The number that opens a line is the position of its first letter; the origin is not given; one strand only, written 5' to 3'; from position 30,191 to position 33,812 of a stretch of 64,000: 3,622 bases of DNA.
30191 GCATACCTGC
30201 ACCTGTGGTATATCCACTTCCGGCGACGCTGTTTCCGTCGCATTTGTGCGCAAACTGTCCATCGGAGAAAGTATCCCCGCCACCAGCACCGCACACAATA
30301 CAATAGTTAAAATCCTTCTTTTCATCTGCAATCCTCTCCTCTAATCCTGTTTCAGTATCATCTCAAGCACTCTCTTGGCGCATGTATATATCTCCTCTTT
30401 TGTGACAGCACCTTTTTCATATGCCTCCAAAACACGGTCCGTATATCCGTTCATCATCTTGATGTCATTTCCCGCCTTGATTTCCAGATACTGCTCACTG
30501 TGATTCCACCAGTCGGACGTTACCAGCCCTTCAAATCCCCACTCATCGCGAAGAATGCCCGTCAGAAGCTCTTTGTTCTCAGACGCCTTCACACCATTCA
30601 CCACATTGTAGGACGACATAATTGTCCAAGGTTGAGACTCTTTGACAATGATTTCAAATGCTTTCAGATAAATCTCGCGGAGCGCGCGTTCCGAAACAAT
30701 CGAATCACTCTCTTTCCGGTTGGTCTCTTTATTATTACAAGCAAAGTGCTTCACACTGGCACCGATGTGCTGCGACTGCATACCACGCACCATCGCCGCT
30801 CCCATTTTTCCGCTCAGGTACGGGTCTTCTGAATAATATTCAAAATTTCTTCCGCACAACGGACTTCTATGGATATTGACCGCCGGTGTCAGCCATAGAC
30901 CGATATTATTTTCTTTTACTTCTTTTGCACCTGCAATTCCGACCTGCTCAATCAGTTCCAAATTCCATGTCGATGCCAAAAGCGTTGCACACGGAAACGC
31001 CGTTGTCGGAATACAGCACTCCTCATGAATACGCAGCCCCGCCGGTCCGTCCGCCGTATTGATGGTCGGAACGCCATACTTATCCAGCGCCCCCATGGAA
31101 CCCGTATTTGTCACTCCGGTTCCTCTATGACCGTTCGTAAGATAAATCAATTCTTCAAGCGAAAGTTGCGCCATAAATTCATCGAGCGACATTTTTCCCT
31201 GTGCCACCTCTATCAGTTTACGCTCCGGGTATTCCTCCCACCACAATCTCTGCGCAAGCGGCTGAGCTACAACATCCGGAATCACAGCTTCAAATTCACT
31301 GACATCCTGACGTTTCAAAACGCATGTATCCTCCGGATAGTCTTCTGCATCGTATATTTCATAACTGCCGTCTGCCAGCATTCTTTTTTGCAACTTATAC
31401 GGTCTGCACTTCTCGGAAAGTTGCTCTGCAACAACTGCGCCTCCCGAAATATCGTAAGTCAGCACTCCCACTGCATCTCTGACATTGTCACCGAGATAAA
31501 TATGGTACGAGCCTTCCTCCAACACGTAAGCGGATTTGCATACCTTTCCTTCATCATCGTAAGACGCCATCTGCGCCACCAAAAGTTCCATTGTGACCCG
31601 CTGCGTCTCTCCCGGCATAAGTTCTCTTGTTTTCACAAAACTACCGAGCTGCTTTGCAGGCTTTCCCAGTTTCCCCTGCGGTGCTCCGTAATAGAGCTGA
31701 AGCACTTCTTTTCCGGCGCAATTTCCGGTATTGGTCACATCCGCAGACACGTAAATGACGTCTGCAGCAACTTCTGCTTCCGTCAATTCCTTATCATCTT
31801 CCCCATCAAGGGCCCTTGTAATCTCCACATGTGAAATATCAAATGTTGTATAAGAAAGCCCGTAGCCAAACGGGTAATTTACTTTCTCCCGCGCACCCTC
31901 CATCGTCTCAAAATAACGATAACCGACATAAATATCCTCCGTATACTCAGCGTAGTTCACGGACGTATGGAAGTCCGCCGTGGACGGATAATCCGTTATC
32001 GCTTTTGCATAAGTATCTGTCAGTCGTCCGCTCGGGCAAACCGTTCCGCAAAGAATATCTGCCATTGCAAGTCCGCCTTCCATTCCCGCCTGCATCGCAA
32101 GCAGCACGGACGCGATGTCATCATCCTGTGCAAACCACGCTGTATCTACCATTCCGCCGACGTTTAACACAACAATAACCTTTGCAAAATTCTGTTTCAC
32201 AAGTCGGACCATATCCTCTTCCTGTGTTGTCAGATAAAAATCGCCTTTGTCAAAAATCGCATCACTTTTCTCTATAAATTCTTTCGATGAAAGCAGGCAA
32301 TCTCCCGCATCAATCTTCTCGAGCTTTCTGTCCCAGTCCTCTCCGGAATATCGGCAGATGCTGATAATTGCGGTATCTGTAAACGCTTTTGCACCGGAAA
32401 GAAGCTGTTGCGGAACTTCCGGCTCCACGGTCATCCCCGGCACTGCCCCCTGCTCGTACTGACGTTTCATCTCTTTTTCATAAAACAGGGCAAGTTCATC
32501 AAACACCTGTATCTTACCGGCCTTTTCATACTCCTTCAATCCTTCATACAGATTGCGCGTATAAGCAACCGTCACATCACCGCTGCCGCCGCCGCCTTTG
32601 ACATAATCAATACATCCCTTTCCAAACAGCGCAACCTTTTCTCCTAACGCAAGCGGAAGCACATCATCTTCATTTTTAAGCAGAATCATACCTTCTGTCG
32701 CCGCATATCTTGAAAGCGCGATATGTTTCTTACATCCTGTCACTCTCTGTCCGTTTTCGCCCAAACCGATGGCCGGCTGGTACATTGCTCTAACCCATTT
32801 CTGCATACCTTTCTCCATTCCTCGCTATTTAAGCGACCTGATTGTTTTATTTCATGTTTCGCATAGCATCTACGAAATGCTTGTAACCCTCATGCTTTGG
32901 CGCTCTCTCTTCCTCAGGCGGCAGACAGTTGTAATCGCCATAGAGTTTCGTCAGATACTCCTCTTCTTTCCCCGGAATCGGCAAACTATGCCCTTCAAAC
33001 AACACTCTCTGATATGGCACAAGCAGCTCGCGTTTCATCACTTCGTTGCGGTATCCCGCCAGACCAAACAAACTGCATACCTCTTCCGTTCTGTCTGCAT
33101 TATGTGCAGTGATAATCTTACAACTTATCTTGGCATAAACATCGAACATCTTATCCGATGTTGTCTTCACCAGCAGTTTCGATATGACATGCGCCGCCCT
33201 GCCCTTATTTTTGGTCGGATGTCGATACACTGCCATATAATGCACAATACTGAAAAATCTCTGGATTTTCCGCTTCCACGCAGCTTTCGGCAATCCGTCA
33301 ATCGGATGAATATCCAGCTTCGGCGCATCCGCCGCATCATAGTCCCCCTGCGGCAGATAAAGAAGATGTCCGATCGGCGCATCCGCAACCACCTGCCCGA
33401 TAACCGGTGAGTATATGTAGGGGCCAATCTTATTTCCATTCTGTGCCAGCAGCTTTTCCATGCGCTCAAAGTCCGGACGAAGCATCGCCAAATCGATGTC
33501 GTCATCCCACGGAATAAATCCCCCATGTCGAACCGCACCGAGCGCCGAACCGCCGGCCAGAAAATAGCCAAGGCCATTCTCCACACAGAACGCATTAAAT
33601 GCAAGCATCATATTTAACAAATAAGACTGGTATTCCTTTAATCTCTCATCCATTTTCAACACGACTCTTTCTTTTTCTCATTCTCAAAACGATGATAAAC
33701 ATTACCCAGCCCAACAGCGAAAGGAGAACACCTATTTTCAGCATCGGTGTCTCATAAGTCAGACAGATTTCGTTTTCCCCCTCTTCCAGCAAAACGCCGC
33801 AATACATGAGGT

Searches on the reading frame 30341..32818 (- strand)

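Call 14: search_protein_families(library=pfam, proteins=[window:30341-32818:-], max_evalue=0.001)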
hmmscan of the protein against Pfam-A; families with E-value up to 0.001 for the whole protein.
window:30341-32818:- (825 aa): 3 families
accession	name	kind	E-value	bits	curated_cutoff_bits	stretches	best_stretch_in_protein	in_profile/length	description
PF00933.27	Glyco_hydro_3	-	2e-40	139.6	27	1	605-819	82-315/316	Glycosyl hydrolase family 3 N terminal domain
PF01915.27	Glyco_hydro_3_C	-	7.7e-35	121.1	31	1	44-323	1-200/200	Glycosyl hydrolase family 3 C-terminal domain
PF14310.12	Fn3-like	-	5.6e-15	55.7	25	1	371-445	1-70/71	Fibronectin type III-like domain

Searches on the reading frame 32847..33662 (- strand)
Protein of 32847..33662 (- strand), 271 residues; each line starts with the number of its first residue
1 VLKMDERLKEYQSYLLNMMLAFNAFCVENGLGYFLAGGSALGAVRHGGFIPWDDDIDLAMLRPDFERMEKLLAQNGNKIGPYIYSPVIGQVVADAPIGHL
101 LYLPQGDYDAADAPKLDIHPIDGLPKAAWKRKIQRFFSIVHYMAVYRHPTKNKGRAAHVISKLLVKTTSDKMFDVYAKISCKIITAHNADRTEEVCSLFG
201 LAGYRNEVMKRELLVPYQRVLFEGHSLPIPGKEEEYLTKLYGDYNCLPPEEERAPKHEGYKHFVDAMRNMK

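Call 14: search_protein_families(library=pfam, proteins=[window:32847-33662:-], max_evalue=0.001)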
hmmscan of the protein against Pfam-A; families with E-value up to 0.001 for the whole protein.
window:32847-33662:- (271 aa): 1 family
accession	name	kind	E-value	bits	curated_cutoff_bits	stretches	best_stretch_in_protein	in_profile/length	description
PF04991.19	LicD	-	2.6e-35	123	22.6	2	26-74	1-49/227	LicD family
